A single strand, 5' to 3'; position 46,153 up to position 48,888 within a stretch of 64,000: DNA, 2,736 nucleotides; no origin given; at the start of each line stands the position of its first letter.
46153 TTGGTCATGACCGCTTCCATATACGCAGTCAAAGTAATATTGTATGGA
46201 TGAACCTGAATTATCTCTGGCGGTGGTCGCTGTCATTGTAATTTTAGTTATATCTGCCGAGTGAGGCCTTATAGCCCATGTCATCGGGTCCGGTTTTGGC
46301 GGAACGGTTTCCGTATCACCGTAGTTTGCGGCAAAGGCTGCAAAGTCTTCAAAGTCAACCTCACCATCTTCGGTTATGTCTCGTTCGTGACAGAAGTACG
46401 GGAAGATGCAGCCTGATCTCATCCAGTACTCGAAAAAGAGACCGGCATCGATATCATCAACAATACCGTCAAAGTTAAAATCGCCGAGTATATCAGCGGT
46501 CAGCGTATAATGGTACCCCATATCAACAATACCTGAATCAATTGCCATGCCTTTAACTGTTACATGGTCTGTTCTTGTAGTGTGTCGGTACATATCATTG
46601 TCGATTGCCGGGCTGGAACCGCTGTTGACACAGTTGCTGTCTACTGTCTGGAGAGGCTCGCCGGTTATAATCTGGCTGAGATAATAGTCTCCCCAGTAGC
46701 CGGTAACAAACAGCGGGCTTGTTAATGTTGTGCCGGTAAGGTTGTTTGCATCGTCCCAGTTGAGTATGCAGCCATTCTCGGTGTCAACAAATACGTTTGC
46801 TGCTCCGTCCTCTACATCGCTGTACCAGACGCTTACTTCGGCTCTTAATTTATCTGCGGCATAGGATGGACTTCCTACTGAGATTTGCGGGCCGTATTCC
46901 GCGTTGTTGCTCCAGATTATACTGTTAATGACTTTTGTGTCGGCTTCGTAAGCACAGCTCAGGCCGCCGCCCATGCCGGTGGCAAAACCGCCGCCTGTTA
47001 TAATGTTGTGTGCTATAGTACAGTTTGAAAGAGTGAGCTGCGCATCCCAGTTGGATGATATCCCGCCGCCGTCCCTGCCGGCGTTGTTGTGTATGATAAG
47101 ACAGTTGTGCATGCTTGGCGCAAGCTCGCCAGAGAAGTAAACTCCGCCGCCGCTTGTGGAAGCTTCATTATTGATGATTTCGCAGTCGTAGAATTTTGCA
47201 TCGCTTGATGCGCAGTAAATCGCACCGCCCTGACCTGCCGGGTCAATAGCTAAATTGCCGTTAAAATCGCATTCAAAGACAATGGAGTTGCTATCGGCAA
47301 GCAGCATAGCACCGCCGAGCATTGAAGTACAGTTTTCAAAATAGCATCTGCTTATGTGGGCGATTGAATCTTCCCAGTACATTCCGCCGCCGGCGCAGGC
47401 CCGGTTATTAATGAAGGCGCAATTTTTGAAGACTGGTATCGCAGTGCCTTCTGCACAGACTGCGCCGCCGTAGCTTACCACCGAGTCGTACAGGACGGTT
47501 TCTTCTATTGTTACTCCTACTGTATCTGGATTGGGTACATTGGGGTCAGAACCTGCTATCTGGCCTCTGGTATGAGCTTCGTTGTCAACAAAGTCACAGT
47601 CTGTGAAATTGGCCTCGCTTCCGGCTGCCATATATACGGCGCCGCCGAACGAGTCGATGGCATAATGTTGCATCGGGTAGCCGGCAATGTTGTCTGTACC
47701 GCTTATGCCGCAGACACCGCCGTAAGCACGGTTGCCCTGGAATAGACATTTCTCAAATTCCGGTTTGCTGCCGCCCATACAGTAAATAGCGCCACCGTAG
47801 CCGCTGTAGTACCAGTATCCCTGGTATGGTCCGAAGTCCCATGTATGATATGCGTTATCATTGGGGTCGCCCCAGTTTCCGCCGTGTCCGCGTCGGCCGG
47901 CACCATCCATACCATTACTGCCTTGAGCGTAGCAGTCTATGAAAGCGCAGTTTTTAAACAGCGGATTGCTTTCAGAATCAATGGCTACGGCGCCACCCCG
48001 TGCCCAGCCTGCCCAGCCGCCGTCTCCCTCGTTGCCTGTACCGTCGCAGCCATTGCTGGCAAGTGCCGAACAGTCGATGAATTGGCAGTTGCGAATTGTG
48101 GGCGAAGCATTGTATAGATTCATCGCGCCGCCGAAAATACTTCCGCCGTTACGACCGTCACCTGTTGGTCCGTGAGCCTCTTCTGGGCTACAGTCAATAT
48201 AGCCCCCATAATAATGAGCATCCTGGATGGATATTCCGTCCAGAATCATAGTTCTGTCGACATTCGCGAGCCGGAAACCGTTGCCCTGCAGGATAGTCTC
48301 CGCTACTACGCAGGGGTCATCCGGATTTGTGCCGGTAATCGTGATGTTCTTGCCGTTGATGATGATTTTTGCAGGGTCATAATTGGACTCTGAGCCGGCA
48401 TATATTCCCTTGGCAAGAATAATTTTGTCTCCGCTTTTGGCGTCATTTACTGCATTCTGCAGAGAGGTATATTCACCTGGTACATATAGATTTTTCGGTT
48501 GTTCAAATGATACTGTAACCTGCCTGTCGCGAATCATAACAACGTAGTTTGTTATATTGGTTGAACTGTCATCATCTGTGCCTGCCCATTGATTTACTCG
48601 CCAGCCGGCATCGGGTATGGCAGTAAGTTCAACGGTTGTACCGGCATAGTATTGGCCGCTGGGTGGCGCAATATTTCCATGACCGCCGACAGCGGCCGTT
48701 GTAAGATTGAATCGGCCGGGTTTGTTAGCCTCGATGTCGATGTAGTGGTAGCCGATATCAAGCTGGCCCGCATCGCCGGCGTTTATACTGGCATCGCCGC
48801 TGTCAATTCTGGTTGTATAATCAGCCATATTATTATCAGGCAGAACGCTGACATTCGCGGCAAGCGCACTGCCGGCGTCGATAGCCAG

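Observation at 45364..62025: A 16.6-kb single-ORF gene encoding a protein of about 5,530 aa with six PMP-type beta-helix modules and an unusual mix of eukaryote-like adhesion domains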

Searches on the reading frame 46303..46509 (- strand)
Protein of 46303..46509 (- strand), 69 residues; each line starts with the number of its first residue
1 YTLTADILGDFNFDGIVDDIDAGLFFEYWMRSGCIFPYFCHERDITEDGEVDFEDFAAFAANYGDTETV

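Call 64: search_solved_structures(query=window:46303-46509:-, max_evalue=10, show_alignments=2)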
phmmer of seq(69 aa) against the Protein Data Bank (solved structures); distinct sequences matched with E-value up to 10: 18.
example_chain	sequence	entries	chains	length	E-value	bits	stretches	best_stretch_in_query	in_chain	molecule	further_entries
2mte_A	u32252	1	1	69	0.00041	23.8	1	7-57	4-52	Cellulose 1,4-beta-cellobiosidase (reducing end) CelS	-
1daq_A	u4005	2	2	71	0.0023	21.4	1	5-57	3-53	ENDOGLUCANASE SS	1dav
4dh2_B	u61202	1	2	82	0.0034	20.8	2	7-37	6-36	Dockerin type 1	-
9gvb_B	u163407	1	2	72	0.036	17.6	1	5-33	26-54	Group 2 dockerin from R. flavefaciens FD-1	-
3ul4_B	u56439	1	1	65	0.058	16.9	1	8-56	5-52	Cellulosome enzyme, dockerin type I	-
2y3n_B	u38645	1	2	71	0.14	15.7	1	7-67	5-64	CELLULOSOMAL FAMILY-48 PROCESSIVE GLYCOSIDE HYDROLASE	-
5xop_A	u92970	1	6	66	0.18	15.4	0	44-61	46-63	Calcium-binding protein 1 (EhCBP1), putative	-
6kgc_B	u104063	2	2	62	0.21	15.1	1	6-57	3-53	And cellulose-binding endoglucanase family 9 CelL ortholog dockerin domain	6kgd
2vn5_B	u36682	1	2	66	0.24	15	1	7-58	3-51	ENDOGLUCANASE A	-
6kg9_A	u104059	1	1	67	0.29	14.7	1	6-57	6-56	And cellulose-binding endoglucanase family 9 CelL ortholog dockerin domain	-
4fl4_A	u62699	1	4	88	0.31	14.6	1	8-57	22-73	Glycoside hydrolase family 9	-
6kge_D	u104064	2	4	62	0.33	14.5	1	6-57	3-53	And cellulose-binding endoglucanase family 9 CelL ortholog dockerin domain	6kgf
2sas_A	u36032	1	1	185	0.48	14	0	36-63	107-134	SARCOPLASMIC CALCIUM-BINDING PROTEIN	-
9u9d_A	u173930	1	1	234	0.5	14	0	40-67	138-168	Myosin light chain kinase, smooth muscle, deglutamylated form,Green fluorescent protein,Ca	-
2vn6_B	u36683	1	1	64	0.53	13.9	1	7-58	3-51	ENDOGLUCANASE A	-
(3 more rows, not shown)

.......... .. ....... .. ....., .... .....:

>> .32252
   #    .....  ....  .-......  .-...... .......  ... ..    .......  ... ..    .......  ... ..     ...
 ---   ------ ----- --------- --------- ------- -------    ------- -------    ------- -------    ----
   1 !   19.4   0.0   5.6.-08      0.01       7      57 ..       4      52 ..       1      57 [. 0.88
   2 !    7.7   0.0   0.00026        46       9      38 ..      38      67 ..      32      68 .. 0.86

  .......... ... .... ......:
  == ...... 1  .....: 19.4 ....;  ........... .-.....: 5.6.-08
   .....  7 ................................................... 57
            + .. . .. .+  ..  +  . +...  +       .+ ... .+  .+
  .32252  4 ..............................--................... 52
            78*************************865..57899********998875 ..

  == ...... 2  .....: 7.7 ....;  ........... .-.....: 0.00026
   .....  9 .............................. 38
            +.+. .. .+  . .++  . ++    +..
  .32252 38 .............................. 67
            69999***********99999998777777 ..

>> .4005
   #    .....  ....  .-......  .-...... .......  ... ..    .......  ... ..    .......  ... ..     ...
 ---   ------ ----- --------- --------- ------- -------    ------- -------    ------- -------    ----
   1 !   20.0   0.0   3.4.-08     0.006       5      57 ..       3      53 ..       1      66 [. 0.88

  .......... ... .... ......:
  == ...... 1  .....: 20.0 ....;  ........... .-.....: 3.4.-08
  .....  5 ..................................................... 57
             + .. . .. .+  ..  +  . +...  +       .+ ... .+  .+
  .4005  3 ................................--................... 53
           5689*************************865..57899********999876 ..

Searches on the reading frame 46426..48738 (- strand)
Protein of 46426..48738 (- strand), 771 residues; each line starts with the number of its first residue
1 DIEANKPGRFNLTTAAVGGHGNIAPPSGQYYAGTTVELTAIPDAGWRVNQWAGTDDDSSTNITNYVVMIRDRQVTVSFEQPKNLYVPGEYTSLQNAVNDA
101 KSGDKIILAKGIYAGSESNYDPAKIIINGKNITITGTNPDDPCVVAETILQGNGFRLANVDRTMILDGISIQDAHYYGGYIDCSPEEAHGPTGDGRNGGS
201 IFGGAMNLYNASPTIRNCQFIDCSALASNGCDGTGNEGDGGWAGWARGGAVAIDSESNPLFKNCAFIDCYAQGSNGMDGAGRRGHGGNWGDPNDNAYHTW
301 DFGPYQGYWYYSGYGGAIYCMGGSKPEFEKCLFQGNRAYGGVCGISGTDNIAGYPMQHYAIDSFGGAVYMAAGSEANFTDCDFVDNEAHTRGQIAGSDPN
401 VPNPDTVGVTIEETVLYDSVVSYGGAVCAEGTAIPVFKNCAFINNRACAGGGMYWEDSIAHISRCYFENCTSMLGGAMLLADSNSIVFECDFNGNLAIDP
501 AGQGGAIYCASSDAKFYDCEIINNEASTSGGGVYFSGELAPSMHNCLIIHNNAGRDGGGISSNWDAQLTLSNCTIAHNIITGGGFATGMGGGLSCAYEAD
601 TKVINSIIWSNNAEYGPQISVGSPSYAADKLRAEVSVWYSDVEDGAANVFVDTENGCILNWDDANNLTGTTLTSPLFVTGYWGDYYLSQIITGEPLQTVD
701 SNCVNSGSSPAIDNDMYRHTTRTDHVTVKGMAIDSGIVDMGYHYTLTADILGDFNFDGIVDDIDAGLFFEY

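Call 10: search_protein_families(library=pfam, proteins=[window:46426-48738:-], max_evalue=1)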
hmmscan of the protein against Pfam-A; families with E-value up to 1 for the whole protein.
window:46426-48738:- (771 aa): 4 families
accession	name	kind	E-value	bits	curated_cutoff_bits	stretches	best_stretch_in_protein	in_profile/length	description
PF13229.12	Beta_helix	-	1.7e-19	70.4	25.9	3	409-575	11-158/158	Right handed beta helix region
PF18998.6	Flg_new_2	-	5.8e-13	49.1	23.6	1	13-80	3-71/73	Divergent InlB B-repeat domain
PF02415.23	Chlam_PMP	-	2.8e-05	24.4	20.6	1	490-509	2-18/19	Chlamydia polymorphic membrane protein (Chlamydia_PMP) repeat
PF00811.25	Ependymin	-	0.052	14.1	32.3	0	610-658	43-91/128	Ependymin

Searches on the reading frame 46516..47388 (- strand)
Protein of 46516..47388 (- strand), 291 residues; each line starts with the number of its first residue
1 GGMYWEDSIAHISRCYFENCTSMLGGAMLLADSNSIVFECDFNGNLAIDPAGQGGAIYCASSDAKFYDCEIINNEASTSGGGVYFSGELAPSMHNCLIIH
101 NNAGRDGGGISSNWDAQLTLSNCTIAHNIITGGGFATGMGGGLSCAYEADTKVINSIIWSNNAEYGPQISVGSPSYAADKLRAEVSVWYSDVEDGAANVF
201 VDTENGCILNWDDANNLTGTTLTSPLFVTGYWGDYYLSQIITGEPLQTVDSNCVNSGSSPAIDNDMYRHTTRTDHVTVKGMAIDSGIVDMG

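Call 46: search_protein_representatives(protein=window:46516-47388:-)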
Query: 291 residues. Proteins with E-value up to 0.001 (for the whole library): 30037; up to 1e-10: 8898; up to 1e-30: 680. The best 150 are listed.
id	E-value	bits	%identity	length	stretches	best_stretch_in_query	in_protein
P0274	5.8e-234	791.0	43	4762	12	1-277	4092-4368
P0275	1.2e-231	783.4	61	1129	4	9-291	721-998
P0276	3.5e-205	696.5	38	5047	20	45-277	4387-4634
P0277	8.1e-163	557.4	41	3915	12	1-277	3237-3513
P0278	2.6e-161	552.4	40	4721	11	1-291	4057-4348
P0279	3.7e-161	552.0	40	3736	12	51-277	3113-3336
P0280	6.2e-149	511.8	40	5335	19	15-284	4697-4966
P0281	2.7e-148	509.7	37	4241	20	51-275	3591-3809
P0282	4.3e-142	489.4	45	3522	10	1-291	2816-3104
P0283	7.2e-142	488.6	64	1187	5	1-277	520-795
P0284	5.7e-141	485.7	46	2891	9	1-277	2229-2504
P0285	9.7e-141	484.9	40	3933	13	9-277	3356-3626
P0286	2.9e-137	473.5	36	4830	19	51-290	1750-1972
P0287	8.4e-133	458.9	49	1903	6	1-277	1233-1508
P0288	5.2e-131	453.0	48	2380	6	1-291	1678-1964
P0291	7.0e-124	429.6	36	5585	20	1-222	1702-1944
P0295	4.0e-109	381.1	39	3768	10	2-278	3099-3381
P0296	2.3e-108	378.6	38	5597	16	51-280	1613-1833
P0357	1.2e-64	235.1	30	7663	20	31-202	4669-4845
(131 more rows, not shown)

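Call 56: list_cluster_members(proteins=[P0274, P0276, P0277, P0278, P0280, P0291, P0296, P0357, P0275, P0283])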
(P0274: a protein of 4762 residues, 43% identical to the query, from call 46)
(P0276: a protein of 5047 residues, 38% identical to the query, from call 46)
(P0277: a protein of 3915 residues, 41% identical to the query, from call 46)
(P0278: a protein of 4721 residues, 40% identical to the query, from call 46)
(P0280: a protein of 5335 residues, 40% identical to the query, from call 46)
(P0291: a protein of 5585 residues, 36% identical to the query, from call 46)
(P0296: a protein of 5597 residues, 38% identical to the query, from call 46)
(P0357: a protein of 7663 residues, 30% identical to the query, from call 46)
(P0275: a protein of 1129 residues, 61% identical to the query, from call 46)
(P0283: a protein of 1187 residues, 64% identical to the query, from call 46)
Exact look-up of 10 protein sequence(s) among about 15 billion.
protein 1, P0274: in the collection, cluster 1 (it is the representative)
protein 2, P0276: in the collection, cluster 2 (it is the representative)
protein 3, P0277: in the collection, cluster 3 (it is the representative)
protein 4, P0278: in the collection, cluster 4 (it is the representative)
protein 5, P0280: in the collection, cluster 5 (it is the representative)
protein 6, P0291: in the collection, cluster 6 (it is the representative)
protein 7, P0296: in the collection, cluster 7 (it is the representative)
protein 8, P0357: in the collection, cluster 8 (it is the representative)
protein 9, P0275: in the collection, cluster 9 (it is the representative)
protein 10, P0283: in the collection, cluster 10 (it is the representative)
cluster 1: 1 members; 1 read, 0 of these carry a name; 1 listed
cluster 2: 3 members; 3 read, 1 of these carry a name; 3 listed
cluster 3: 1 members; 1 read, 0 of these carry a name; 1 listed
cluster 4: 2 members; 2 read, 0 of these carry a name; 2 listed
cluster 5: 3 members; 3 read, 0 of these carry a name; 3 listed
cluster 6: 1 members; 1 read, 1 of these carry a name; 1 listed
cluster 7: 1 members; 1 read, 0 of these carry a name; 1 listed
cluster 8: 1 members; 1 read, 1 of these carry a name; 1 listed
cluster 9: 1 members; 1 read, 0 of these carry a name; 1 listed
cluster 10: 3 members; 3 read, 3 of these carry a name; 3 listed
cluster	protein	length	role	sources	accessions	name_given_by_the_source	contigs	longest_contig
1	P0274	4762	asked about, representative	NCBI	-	-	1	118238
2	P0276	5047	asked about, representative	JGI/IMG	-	-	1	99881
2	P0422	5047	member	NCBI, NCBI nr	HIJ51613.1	MAG TPA: hypothetical protein HPP66_00480 [Planctomycetes bacterium] | hypothetical protein [Planctomycetota bacterium]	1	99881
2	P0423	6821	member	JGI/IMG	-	-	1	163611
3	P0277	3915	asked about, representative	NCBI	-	-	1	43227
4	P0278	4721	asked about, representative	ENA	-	-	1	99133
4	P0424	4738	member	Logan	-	-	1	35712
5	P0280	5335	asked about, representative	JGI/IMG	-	-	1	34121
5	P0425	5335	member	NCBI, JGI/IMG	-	-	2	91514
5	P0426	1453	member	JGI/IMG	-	-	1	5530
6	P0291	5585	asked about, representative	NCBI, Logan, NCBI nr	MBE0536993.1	MAG: choice-of-anchor L domain-containing protein [Phycisphaerae bacterium] | choice-of-anchor L domain-containing protein [Phycisphaerae bacterium]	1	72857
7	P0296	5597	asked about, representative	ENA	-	-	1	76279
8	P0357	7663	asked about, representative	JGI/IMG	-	parallel beta-helix repeat protein/predicted outer membrane repeat protein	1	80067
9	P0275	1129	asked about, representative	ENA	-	-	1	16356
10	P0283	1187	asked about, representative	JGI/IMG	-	hypothetical protein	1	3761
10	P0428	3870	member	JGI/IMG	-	hypothetical protein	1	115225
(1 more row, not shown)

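Call 68: find_encoding_contigs(protein=P0274, flank=8000, max_places=1)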
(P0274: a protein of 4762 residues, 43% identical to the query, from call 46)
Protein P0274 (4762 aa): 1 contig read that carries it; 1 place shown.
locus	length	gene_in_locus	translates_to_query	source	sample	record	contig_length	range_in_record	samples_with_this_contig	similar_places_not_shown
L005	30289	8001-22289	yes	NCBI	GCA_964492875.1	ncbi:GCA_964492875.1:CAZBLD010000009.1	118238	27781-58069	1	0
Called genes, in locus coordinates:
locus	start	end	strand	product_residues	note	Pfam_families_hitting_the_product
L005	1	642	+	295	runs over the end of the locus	-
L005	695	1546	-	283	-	PF01694:Rhomboid, PF08551:DUF1751 (weak), PF20216:DUF6576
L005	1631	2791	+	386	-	PF00155:Aminotran_1_2, PF01212:Beta_elim_lyase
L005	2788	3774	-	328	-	PF01790:LGT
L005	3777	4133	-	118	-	PF02261:Asp_decarbox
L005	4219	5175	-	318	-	PF02569:Pantoate_ligase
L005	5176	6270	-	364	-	PF01288:HPPK, PF13238:AAA_18 (faint), PF01712:dNK, PF02223:Thymidylate_kin (weak)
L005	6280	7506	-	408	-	PF00155:Aminotran_1_2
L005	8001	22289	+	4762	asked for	PF13229:Beta_helix, PF18998:Flg_new_2, PF00082:Peptidase_S8, PF13229:Beta_helix, PF00092:VWA, PF25106:VWA_4, PF13229:Beta_helix, PF18998:Flg_new_2, +1 more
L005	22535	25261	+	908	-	PF00989:PAS, PF08448:PAS_4, PF13426:PAS_9, PF01590:GAF, PF00989:PAS, PF08448:PAS_4, PF13426:PAS_9, PF00989:PAS, +6 more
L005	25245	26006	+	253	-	PF00072:Response_reg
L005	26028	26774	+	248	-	PF00072:Response_reg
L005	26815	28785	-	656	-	PF00270:DEAD (weak), PF04851:ResIII (faint), PF00271:Helicase_C (faint), PF06733:DEAD_2, PF13307:Helicase_C_2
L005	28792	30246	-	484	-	PF14559:TPR_19 (faint)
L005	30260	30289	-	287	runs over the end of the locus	PF01513:NAD_kinase, PF20143:NAD_kinase_C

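Call 69: find_encoding_contigs(protein=P0428, flank=8000, max_places=1)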
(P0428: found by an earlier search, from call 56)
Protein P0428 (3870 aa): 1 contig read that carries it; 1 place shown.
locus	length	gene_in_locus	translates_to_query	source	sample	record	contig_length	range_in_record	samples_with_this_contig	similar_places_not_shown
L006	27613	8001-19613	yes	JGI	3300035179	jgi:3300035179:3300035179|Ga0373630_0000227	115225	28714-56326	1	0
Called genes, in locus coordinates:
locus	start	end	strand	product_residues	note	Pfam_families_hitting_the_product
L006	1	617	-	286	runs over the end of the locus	PF01694:Rhomboid, PF08551:DUF1751 (weak), PF20216:DUF6576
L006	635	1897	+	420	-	PF00155:Aminotran_1_2, PF01212:Beta_elim_lyase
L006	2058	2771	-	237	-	PF00565:SNase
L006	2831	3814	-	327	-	PF01790:LGT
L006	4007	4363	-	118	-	PF02261:Asp_decarbox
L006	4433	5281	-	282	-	PF02569:Pantoate_ligase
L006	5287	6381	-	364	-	PF01288:HPPK, PF01712:dNK, PF13238:AAA_18 (faint), PF02223:Thymidylate_kin (weak)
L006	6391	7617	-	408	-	PF00155:Aminotran_1_2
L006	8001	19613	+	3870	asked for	PF13229:Beta_helix, PF18998:Flg_new_2, PF00082:Peptidase_S8, PF13229:Beta_helix, PF18998:Flg_new_2, PF13229:Beta_helix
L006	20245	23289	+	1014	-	PF08448:PAS_4, PF13426:PAS_9, PF01590:GAF, PF00989:PAS, PF08448:PAS_4, PF13426:PAS_9, PF08447:PAS_3, PF00989:PAS, +5 more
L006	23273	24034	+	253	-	PF00072:Response_reg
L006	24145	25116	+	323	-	PF02899:Phage_int_SAM_1 (faint), PF00589:Phage_integrase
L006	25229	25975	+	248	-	PF00072:Response_reg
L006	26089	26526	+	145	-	-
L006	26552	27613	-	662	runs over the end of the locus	PF00270:DEAD (weak), PF04851:ResIII (faint), PF00271:Helicase_C (faint), PF06733:DEAD_2, PF13307:Helicase_C_2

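Call 71: find_encoding_contigs(protein=P0277, flank=6000, max_places=1)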
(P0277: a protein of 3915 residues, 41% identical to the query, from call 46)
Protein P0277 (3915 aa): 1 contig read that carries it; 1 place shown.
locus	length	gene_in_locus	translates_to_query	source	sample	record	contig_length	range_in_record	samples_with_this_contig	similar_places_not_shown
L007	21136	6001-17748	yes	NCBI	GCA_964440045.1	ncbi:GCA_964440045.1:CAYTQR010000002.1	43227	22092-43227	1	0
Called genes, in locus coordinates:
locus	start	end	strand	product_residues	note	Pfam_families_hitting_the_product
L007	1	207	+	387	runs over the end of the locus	PF00155:Aminotran_1_2, PF01053:Cys_Met_Meta_PP (weak), PF01212:Beta_elim_lyase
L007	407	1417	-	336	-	PF01790:LGT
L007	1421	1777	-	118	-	PF02261:Asp_decarbox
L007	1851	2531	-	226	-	PF02569:Pantoate_ligase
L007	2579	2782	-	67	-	-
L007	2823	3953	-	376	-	-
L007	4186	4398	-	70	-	-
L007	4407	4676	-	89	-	PF00155:Aminotran_1_2 (weak)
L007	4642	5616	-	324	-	-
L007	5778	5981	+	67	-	-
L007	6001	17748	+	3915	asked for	PF18998:Flg_new_2, PF13229:Beta_helix, PF00082:Peptidase_S8, PF13229:Beta_helix, PF18998:Flg_new_2, PF13229:Beta_helix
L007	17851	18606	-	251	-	PF11967:RecO_N, PF02565:RecO_C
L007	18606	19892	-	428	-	PF01595:CNNM, PF00571:CBS, PF03471:CorC_HlyC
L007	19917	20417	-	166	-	PF02130:YbeY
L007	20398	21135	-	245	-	?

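Call 72: find_encoding_contigs(protein=P0285, flank=6000, max_places=1)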
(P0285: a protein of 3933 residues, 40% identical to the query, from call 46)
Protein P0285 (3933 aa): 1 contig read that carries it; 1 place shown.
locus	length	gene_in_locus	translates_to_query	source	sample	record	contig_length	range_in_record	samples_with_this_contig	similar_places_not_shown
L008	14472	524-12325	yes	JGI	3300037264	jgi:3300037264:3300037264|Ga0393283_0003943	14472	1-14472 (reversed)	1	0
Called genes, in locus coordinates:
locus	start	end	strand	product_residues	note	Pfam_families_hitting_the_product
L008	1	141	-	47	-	?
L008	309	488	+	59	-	-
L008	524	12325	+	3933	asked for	PF13229:Beta_helix, PF18998:Flg_new_2, PF13229:Beta_helix (weak), PF18998:Flg_new_2, PF13229:Beta_helix (weak), PF00082:Peptidase_S8, PF13229:Beta_helix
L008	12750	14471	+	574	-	?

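Call 73: find_encoding_contigs(protein=P0295, flank=6000, max_places=1)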
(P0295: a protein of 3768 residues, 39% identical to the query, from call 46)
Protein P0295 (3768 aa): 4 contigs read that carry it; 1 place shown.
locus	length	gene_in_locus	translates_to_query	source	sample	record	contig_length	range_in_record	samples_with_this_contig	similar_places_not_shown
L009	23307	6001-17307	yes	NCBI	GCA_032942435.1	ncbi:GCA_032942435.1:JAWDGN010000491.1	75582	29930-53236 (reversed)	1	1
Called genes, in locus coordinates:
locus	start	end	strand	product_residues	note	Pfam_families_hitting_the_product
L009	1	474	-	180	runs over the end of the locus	PF12645:HTH_16 (faint), PF04542:Sigma70_r2, PF08281:Sigma70_r4_2, PF04545:Sigma70_r4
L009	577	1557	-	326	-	PF01790:LGT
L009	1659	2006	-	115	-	PF02261:Asp_decarbox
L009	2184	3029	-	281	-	PF02569:Pantoate_ligase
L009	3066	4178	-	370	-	PF01288:HPPK, PF01712:dNK, PF02223:Thymidylate_kin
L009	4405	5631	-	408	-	PF00155:Aminotran_1_2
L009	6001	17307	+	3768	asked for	PF18998:Flg_new_2, PF13229:Beta_helix (weak), PF00082:Peptidase_S8, PF13229:Beta_helix, PF18998:Flg_new_2, PF13229:Beta_helix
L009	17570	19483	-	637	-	PF00009:GTP_EFTU, PF03144:GTP_EFTU_D2 (weak), PF25461:Beta-barrel_SelB, PF09106:WHD_2nd_SelB, PF09107:WHD_3rd_SelB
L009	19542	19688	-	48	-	-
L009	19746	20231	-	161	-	-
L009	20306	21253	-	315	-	PF07963:N_methyl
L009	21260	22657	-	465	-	PF12390:Se-cys_synth_N (faint), PF03841:SelA, PF01041:DegT_DnrJ_EryC1 (weak), PF01053:Cys_Met_Meta_PP (weak)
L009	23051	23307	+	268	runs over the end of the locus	PF01209:Ubie_methyltran (weak), PF13847:Methyltransf_31 (weak), PF08241:Methyltransf_11, PF13649:Methyltransf_25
